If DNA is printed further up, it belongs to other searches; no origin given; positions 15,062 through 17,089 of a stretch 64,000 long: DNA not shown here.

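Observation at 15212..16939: The presumed catalytic HydA has non-canonical active-site motifs (L1 TSSCPAW, L2 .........)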

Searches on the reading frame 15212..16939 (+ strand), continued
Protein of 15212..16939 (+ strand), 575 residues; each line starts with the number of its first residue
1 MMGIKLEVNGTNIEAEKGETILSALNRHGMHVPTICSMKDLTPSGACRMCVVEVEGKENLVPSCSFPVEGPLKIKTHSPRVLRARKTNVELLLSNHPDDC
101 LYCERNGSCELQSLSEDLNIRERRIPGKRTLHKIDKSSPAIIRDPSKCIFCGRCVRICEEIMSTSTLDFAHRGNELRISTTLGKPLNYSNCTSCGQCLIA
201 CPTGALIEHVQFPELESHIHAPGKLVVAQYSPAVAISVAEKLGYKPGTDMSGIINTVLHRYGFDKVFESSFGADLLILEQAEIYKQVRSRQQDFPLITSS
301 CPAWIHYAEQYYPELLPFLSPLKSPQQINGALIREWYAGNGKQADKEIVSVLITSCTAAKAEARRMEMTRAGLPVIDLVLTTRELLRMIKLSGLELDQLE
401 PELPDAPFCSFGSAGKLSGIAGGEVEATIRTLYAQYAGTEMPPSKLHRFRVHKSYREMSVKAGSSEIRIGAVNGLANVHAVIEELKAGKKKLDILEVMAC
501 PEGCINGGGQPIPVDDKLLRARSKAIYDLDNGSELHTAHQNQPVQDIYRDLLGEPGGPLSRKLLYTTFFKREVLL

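Call 52: search_protein_families(library=ncbifam, proteins=[window:15212-16936:+, L007:8030-9994:+, L007:7588-8076:+, L007:5321-7231:-], max_evalue=0.00001)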
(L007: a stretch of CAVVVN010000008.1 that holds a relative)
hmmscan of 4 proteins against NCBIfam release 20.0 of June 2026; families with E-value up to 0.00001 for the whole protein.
window:15212-16936:+ (575 aa): 10 families
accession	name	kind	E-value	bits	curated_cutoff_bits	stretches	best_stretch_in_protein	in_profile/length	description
NF040763.1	FeFe_hydrog_A6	exception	7.7e-184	612.2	765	1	4-571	1-571/571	NADH-dependent [FeFe] hydrogenase, group A6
NF040762.1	Hydr_FeFe_Clost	exception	4.1e-126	421.9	900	1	5-567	2-570/572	ferredoxin hydrogenase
TIGR02512.1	FeFe_hydrog_A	subfamily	6e-105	351.2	405.95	1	141-512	2-374/375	[FeFe] hydrogenase, group A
NF005745.0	PRK07569.1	equivalog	6.6e-57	192.6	333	1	4-209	4-210/238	bidirectional hydrogenase complex protein HoxU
TIGR01973.1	NuoG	equivalog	1.7e-46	159.2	470.05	1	7-209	2-201/606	NADH-quinone oxidoreductase subunit NuoG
TIGR04105.1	FeFe_hydrog_B1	subfamily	5.9e-44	150.5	450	2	144-434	140-408/462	monomeric [FeFe] hydrogenase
NF006305.0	PRK08493.1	equivalog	1.1e-37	129.6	591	1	4-208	2-223/819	NADH-quinone oxidoreductase subunit G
NF005895.0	PRK07860.1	equivalog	5.3e-34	117.3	802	1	4-207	18-221/811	NADH-quinone oxidoreductase subunit G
NF009454.0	PRK12814.1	equivalog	2.1e-23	82.6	916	1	1-104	1-105/657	putative NADPH-dependent glutamate synthase small subunit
NF004546.0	PRK05888.3-3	equivalog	6.8e-07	28.9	260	1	141-213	59-130/196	NADH-quinone oxidoreductase subunit NuoI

L007:8030-9994:+ (655 aa): 15 families
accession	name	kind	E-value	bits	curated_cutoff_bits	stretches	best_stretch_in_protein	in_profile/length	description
TIGR01959.1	nuoF_fam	equivalog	1.1e-132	442.3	558.65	1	176-584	10-410/410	NADH-quinone oxidoreductase subunit NuoF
NF010120.0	PRK13596.1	equivalog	8.1e-104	347.5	389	1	203-588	42-421/433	NADH-quinone oxidoreductase subunit NuoF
NF008436.0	PRK11278.1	equivalog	4.3e-101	339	749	1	176-587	23-429/448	NADH-quinone oxidoreductase subunit NuoF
TIGR01944.1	rnfB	subfamily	2e-12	47.1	68.7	1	597-651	105-159/190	RnfABCDGE type electron transport complex subunit B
TIGR04481.1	PR_assoc_PrdC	equivalog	1.8e-09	36.9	490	1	203-448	75-283/425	proline reductase-associated electron transfer protein PrdC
TIGR01945.1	rnfC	subfamily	2.3e-09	36.3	245.95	1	200-303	120-221/435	RnfABCDGE type electron transport complex subunit C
NF003475.0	PRK05113.1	equivalog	4.2e-09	36.5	203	1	599-649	107-157/190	electron transport complex subunit RsxB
NF003454.1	PRK05035.1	equivalog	4.2e-09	35.4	345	1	198-385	120-281/556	electron transport complex subunit RsxC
NF058577.1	FdxA_fam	equivalog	3.4e-08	33.5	65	1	605-651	7-52/52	4Fe-4S ferredoxin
NF005415.0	PRK06991.1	equivalog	4.1e-08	33.2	281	1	601-648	81-128/284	electron transport complex subunit RsxB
NF006446.0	PRK08764.1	equivalog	8.2e-08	32.2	220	1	585-650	68-131/139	Rnf electron transport complex subunit RnfB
NF038196.1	ferrodoxin_EFR1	subfamily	2.9e-07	30.8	75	1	601-655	181-232/242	EFR1 family ferrodoxin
TIGR03294.1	FrhG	equivalog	3.9e-07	30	245.5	1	593-648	161-216/228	coenzyme F420 hydrogenase subunit gamma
NF005505.0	PRK07118.1-4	equivalog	9.5e-07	28.6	378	1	606-652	217-262/265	Fe-S cluster domain-containing protein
TIGR02700.1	flavo_MJ0208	hypoth_equivalog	1.6e-06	27.6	251.35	1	600-652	143-194/234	dihydromethanopterin reductase (acceptor)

L007:7588-8076:+ (163 aa): 9 families
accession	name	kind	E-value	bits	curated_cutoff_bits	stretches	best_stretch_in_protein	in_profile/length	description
NF005747.0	PRK07571.1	equivalog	2.8e-40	137.8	224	1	14-160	26-171/173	bidirectional hydrogenase complex protein HoxE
NF005722.0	PRK07539.1-2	equivalog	4e-40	137.5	141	1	4-158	4-157/157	NADH-quinone oxidoreductase subunit NuoE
TIGR01958.1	nuoE_fam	subfamily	8.4e-40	136.3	142.4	1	13-158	2-148/148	NADH-quinone oxidoreductase subunit NuoE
NF005725.0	PRK07539.1-5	equivalog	6.4e-37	126.9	220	1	3-159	15-173/174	NADH-quinone oxidoreductase subunit NuoE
NF005721.0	PRK07539.1-1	equivalog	2.5e-33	115.6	308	1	9-161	30-181/292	NADH-quinone oxidoreductase subunit NuoE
NF004638.0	PRK05988.1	equivalog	1.5e-31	109.3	198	1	8-158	9-158/159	formate dehydrogenase subunit gamma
NF005724.0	PRK07539.1-4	equivalog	2.6e-28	99.5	280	1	3-158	16-173/240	NADH-quinone oxidoreductase subunit NuoE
NF005723.0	PRK07539.1-3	equivalog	1.2e-26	93.5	226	1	4-149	1-148/158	NADH-quinone oxidoreductase subunit NuoE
NF009040.0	PRK12373.1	equivalog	8.8e-25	88.2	514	1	5-157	15-169/400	NADH-quinone oxidoreductase subunit E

L007:5321-7231:- (637 aa): 43 families (the best 25 are shown)
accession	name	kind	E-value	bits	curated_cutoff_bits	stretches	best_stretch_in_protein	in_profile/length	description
TIGR04105.1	FeFe_hydrog_B1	subfamily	1.5e-40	139.3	450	1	37-273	166-402/462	monomeric [FeFe] hydrogenase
TIGR02512.1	FeFe_hydrog_A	subfamily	3.9e-27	95.1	405.95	1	24-272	2-288/375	[FeFe] hydrogenase, group A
NF040763.1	FeFe_hydrog_A6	exception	6.4e-24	84.2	765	1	17-273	133-427/571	NADH-dependent [FeFe] hydrogenase, group A6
TIGR01944.1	rnfB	subfamily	4e-16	59.1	68.7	1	20-88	104-171/190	RnfABCDGE type electron transport complex subunit B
NF040762.1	Hydr_FeFe_Clost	exception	1.7e-15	56.7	900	1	25-273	140-426/572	ferredoxin hydrogenase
NF003475.0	PRK05113.1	equivalog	3.7e-13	49.8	203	1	20-86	104-169/190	electron transport complex subunit RsxB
NF006446.0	PRK08764.1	equivalog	2.2e-11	43.8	220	1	25-81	82-137/139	Rnf electron transport complex subunit RnfB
NF041836.1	rnfB_Methano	equivalog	2.2e-11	43.7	445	1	27-80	214-265/265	Rnf electron transport complex subunit RnfB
NF005505.0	PRK07118.1-4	equivalog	3.3e-11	43.2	378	1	28-80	215-265/265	Fe-S cluster domain-containing protein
NF038196.1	ferrodoxin_EFR1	subfamily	1e-10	42.1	75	1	25-84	181-236/242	EFR1 family ferrodoxin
NF005503.0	PRK07118.1-2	equivalog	1.8e-10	40.5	252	1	30-85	139-192/292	RnfABCDGE type electron transport complex subunit B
TIGR02912.1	sulfite_red_C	equivalog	1.2e-09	37.6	324.1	1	25-131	165-267/314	sulfite reductase subunit C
NF040770.1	hetero_SS_HdrA2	exception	2.3e-09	35.9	1100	1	25-85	573-631/777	CoB-CoM heterodisulfide reductase HdrA2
NF005415.0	PRK06991.1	equivalog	3.3e-09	36.8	281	1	22-79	78-134/284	electron transport complex subunit RsxB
NF005506.0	PRK07118.1-5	equivalog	4.6e-09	36.1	388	0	25-74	212-259/279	Fe-S cluster domain-containing protein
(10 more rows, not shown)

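Call 57: search_protein_families(library=pfam, proteins=[L007:8030-9994:+, L007:7588-8076:+, L007:5321-7231:-, L007:4137-5342:-], max_evalue=0.0001)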
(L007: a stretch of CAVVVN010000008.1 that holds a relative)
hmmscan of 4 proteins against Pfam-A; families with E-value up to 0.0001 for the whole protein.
L007:8030-9994:+ (655 aa): 8 families
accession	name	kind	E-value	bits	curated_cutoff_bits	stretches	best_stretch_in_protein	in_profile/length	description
PF01512.22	Complex1_51K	-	2.6e-45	154.4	31.2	1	208-379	1-149/150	Nuo51 FMN-binding domain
PF10589.14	NADH_4Fe-4S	-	4.5e-28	97.4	23.5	1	491-583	2-85/85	NADH-ubiquinone oxidoreductase-F iron-sulfur binding region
PF00037.32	Fer4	-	4.3e-11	42.6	21.1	2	631-652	2-23/24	4Fe-4S binding domain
PF14697.11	Fer4_21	-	4.8e-08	33.4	35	1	601-647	2-51/59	4Fe-4S dicluster domain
PF13187.11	Fer4_9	-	7.5e-08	32.7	27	1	607-648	2-48/52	4Fe-4S dicluster domain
PF13237.11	Fer4_10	-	1.5e-07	31.6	25.5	1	601-647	3-52/53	4Fe-4S dicluster domain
PF12797.12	Fer4_2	-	3.9e-07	30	24.5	1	630-648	3-21/22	4Fe-4S binding domain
PF12837.12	Fer4_6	-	8.2e-07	29.1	25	0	633-651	5-23/24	4Fe-4S binding domain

L007:7588-8076:+ (163 aa): 1 family
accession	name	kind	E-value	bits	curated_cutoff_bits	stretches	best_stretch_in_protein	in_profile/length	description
PF01257.25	2Fe-2S_thioredx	-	3.9e-46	157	24.8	1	13-158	1-145/145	Thioredoxin-like [2Fe-2S] ferredoxin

L007:5321-7231:- (637 aa): 12 families
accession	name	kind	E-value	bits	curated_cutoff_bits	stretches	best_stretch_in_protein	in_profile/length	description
PF02906.19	Fe_hyd_lg_C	-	5.7e-29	101.9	22.1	1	94-273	1-196/245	Iron only hydrogenase large subunit, C-terminal domain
PF00037.32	Fer4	-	9.8e-12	44.6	21.1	2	25-47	2-24/24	4Fe-4S binding domain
PF13237.11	Fer4_10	-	1.1e-10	41.7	25.5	1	25-72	3-52/53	4Fe-4S dicluster domain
PF12838.12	Fer4_7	-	6.4e-10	39.8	27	1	30-75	1-51/52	4Fe-4S dicluster domain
PF14697.11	Fer4_21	-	6.7e-09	36.2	35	1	25-77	2-57/59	4Fe-4S dicluster domain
PF13187.11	Fer4_9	-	1.3e-08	35.1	27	1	31-77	2-52/52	4Fe-4S dicluster domain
PF12797.12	Fer4_2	-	4.2e-08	33.1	24.5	0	54-72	2-20/22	4Fe-4S binding domain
PF12837.12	Fer4_6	-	9.1e-08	32.1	25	1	54-77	1-24/24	4Fe-4S binding domain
PF04060.18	FeS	-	8e-07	29.1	23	1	400-425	6-31/33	Putative Fe-S cluster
PF25160.1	LdpA_Fe-S-bd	-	7.4e-06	26.1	27.6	1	36-80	8-46/49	LdpA Fe-S cluster-binding domain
PF12800.12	Fer4_4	-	4.4e-05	23.9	24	0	29-43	2-16/17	4Fe-4S binding domain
PF13484.11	Fer4_16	-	7.7e-05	23.8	30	0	30-53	1-24/66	4Fe-4S double cluster binding domain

L007:4137-5342:- (402 aa): 1 family
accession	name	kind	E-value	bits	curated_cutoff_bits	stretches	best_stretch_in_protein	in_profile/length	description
PF07228.17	SpoIIE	-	1e-09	39.1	25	1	42-232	2-185/192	Stage II sporulation protein E (SpoIIE)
